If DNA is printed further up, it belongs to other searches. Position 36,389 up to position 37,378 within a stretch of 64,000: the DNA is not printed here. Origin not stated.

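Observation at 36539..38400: Translationally coupled secreted-protein + lipoprotein pair whose second member ends in a complete YoeB/RelE-fold domain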

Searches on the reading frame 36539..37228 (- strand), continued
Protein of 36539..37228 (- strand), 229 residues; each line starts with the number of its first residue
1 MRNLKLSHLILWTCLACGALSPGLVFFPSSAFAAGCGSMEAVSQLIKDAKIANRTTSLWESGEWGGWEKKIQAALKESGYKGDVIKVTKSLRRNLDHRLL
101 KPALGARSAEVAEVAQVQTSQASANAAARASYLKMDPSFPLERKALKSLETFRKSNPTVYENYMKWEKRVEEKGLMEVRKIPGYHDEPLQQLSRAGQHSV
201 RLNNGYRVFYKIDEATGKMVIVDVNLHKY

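Call 74: search_protein_families(library=pfam, proteins=[P0159, P0160, L004:1-633:+], max_evalue=1)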
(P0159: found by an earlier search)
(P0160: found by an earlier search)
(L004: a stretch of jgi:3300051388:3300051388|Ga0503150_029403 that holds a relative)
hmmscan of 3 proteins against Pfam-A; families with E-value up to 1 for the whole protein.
P0159 (370 aa): 0 families

P0160 (318 aa): 0 families

L004:1-633:+ (211 aa): 0 families

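Call 91: find_encoding_contigs(protein=P0001, flank=10000, max_places=2)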
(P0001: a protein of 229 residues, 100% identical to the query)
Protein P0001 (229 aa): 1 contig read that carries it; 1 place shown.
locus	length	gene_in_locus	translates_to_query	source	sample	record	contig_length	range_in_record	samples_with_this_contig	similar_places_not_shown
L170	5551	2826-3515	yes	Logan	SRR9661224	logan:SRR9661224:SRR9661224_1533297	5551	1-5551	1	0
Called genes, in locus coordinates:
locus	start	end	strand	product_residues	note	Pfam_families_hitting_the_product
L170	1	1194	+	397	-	?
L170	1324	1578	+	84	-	-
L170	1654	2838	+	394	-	-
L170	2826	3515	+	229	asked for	-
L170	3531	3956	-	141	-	-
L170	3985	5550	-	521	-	?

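Call 94: search_protein_families(library=padloc, proteins=[P0001, P0159, P0160, P0153], max_evalue=0.01)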
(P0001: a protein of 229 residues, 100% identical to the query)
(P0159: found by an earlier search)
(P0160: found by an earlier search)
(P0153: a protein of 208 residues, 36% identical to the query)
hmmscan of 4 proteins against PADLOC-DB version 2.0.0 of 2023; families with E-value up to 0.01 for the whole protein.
P0001 (229 aa): 0 families

P0159 (370 aa): 0 families

P0160 (318 aa): 0 families

P0153 (208 aa): 0 families
